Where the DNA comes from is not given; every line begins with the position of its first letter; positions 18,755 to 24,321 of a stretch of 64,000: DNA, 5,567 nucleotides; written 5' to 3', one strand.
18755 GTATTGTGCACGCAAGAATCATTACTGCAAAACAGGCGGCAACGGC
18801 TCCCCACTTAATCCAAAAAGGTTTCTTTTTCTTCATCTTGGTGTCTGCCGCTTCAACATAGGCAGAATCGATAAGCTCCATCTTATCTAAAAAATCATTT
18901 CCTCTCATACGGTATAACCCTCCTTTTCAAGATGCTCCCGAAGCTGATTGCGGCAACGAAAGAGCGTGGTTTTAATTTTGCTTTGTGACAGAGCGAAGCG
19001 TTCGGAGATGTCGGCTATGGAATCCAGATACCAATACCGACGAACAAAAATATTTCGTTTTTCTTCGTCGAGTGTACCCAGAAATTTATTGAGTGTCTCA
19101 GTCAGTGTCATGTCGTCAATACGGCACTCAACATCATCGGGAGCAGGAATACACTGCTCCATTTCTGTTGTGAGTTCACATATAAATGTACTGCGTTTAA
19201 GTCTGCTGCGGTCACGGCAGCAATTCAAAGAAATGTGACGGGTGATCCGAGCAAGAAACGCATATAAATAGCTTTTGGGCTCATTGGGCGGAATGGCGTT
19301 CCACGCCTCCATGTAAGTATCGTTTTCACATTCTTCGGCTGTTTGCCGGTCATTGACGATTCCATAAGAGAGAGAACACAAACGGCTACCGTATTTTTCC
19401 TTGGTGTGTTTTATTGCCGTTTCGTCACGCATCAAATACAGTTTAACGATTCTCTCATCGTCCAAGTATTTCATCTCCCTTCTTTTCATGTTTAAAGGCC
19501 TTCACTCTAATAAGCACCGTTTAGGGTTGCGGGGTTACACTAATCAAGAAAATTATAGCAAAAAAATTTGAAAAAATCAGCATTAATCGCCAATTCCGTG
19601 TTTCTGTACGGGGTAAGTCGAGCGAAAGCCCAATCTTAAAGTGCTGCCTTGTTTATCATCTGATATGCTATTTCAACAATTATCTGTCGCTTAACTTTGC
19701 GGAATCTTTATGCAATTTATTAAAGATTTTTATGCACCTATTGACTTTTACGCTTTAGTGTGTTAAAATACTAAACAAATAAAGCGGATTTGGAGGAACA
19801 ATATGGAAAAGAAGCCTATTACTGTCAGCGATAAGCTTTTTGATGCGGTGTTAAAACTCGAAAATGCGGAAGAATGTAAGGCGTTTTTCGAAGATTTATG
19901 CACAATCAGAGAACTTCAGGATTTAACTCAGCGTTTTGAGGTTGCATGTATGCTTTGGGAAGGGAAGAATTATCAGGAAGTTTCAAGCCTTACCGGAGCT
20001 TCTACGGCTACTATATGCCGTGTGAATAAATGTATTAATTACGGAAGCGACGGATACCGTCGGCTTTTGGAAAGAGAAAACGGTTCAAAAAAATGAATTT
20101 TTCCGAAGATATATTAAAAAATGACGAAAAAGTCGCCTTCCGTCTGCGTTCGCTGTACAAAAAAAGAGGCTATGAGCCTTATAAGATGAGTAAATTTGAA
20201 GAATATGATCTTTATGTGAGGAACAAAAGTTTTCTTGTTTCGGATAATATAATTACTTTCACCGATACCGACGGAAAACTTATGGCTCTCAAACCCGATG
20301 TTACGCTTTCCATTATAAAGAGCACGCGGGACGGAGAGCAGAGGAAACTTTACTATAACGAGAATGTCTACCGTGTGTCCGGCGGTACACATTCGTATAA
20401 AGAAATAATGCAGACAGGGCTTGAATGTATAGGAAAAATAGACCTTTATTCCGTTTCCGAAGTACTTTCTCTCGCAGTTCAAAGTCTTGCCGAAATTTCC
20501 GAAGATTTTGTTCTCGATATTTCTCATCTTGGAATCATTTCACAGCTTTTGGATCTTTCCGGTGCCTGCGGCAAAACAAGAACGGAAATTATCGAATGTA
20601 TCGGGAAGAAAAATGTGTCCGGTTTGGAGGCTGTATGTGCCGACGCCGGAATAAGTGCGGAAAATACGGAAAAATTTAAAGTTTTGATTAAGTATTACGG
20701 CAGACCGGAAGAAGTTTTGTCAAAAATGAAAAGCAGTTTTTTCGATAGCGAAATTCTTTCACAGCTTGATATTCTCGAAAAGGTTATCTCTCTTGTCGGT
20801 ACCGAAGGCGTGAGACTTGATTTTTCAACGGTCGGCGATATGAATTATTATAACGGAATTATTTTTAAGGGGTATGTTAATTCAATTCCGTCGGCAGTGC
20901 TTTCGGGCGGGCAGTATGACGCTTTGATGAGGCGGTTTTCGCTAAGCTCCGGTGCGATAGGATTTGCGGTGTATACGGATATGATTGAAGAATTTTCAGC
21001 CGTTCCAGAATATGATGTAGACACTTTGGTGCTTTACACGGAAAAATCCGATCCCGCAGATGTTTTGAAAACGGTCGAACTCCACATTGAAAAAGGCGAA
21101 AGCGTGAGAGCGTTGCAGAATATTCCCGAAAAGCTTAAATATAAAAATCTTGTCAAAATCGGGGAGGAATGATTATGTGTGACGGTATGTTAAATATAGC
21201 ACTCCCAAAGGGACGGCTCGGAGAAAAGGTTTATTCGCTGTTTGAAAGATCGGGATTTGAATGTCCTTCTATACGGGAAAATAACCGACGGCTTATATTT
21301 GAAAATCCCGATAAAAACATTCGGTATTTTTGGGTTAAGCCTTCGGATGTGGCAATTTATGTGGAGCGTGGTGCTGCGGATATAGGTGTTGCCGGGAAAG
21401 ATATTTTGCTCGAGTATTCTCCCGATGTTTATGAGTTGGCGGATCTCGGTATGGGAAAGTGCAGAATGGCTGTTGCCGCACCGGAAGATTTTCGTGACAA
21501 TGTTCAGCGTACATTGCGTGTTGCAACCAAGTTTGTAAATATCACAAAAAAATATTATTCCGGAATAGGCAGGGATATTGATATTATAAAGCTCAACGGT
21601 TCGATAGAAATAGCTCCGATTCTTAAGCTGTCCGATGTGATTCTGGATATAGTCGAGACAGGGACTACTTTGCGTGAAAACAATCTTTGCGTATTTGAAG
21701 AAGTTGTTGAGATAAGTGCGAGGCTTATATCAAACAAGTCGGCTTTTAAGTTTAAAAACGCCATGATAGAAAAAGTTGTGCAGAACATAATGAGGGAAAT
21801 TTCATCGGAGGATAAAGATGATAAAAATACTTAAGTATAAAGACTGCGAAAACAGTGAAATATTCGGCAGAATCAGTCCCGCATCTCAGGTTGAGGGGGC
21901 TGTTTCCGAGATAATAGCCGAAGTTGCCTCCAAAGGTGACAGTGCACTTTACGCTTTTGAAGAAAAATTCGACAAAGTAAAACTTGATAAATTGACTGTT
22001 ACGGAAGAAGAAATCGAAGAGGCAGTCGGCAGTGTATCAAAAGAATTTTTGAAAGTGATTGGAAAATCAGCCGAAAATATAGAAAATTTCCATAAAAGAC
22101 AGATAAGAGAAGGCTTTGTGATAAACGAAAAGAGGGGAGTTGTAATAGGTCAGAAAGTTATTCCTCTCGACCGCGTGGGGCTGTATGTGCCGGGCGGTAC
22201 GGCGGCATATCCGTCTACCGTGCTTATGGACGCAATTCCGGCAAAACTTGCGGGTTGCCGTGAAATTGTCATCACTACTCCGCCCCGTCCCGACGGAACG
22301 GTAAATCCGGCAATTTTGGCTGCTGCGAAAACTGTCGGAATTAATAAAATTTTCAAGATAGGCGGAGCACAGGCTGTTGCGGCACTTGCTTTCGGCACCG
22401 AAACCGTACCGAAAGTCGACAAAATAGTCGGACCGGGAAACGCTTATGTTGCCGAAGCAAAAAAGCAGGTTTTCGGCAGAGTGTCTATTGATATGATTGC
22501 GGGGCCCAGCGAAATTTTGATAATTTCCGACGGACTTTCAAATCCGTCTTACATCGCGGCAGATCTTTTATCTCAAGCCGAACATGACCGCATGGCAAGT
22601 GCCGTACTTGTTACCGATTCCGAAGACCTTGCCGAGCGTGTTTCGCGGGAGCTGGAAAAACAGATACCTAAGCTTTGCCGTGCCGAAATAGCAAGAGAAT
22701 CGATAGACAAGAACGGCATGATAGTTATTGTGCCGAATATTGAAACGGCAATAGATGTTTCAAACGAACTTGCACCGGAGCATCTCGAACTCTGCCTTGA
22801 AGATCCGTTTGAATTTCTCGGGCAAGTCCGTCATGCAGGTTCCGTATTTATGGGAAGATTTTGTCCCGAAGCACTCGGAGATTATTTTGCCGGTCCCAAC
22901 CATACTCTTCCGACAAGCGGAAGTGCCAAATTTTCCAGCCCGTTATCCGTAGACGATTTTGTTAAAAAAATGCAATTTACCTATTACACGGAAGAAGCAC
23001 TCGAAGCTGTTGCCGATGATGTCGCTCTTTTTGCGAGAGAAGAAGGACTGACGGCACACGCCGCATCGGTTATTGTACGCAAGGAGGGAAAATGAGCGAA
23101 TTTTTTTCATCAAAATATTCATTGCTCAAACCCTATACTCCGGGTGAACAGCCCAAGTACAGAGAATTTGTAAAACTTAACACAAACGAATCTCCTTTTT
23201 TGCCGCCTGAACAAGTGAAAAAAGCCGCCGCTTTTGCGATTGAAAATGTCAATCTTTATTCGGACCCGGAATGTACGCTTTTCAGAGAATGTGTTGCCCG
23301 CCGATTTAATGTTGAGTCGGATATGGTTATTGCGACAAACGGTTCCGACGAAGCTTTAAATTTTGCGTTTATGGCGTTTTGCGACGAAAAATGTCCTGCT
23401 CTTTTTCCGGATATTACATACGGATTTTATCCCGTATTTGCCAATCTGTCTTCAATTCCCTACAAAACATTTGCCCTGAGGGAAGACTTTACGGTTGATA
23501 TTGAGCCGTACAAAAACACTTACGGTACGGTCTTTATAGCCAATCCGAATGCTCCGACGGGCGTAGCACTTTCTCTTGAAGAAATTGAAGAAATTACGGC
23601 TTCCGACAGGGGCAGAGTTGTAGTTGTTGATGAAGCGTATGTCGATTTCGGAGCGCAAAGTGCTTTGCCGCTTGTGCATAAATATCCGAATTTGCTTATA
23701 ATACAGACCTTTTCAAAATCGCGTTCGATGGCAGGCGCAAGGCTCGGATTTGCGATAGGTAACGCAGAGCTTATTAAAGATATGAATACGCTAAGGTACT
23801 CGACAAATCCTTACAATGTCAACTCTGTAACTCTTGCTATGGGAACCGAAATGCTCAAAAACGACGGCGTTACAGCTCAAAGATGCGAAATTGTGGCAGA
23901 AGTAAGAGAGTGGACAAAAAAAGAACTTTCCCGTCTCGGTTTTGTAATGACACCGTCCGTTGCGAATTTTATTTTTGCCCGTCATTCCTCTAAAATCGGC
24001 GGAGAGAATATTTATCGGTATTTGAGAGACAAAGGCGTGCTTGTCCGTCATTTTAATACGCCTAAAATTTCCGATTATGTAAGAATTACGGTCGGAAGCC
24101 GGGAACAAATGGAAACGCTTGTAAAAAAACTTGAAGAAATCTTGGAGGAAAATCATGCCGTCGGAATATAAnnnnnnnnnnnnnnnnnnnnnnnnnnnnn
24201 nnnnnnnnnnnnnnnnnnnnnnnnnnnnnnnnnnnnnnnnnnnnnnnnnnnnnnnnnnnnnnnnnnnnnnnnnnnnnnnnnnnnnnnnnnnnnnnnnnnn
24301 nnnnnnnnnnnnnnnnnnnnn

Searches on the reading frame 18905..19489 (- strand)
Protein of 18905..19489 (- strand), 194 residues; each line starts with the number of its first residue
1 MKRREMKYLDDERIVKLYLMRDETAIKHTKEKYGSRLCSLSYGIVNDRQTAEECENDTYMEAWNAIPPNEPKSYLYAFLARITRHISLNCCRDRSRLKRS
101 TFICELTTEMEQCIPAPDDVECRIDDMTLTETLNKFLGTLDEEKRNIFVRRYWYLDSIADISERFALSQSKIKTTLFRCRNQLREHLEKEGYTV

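Call 21: search_protein_families(library=pfam, proteins=[window:18905-19489:-], max_evalue=0.001)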
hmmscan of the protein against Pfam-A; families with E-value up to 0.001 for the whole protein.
window:18905-19489:- (194 aa): 4 families
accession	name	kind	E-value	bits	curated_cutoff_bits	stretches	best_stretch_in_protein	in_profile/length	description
PF04545.22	Sigma70_r4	-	8.5e-07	28.8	24.1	1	137-185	2-50/50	Sigma-70, region 4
PF04542.20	Sigma70_r2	-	2.1e-06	27.9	24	1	31-96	3-70/71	Sigma-70 region 2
PF08281.18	Sigma70_r4_2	-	5.5e-05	23.2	25.7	1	135-183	6-54/54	Sigma-70, region 4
PF07638.17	Sigma70_ECF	-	0.00028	21.3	21.1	1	69-188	69-184/185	ECF sigma factor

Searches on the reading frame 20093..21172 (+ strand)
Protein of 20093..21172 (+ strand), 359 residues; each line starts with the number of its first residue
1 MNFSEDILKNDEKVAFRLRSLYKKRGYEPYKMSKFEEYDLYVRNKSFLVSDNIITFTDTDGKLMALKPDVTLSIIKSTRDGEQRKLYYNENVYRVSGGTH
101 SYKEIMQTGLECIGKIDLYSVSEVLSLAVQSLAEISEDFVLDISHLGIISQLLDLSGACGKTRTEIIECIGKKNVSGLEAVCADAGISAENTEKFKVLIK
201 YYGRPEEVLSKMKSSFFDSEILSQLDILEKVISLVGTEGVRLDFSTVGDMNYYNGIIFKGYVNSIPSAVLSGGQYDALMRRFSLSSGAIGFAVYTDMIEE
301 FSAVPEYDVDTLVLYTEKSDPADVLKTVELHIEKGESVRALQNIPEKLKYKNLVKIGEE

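Call 66: search_protein_families(library=pfam, proteins=[window:20093-21172:+], max_evalue=0.00001)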
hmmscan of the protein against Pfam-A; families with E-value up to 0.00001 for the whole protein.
window:20093-21172:+ (359 aa): 1 family
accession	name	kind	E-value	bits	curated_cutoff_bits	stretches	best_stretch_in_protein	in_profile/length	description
PF13393.11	tRNA-synt_His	-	2.3e-47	162.2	25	1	10-297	12-307/308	Histidyl-tRNA synthetase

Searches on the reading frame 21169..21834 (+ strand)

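Call 66: search_protein_families(library=pfam, proteins=[window:21169-21834:+], max_evalue=0.00001)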
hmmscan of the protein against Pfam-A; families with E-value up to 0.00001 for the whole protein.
window:21169-21834:+ (221 aa): 1 family
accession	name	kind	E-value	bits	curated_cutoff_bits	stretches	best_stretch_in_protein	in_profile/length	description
PF01634.23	HisG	-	7.3e-53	179.2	25.5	1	57-207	1-156/158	ATP phosphoribosyltransferase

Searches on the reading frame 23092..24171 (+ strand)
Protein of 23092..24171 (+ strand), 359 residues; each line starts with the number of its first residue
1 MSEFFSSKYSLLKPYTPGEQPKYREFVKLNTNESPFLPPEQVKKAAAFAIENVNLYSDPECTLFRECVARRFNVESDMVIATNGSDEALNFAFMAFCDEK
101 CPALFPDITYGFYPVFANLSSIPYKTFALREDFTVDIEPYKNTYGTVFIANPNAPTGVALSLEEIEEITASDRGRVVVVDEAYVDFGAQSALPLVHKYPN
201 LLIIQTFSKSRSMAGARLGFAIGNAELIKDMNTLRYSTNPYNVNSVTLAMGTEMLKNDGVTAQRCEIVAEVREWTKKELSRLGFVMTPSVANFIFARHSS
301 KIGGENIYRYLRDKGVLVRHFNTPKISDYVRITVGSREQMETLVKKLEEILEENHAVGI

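Call 66: search_protein_families(library=pfam, proteins=[window:23092-24171:+], max_evalue=0.00001)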
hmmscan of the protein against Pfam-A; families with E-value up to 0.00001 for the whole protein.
window:23092-24171:+ (359 aa): 1 family
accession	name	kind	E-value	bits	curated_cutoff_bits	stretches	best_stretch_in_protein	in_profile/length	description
PF00155.27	Aminotran_1_2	-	3.1e-58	198.1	19.7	1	25-347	2-361/361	Aminotransferase class I and II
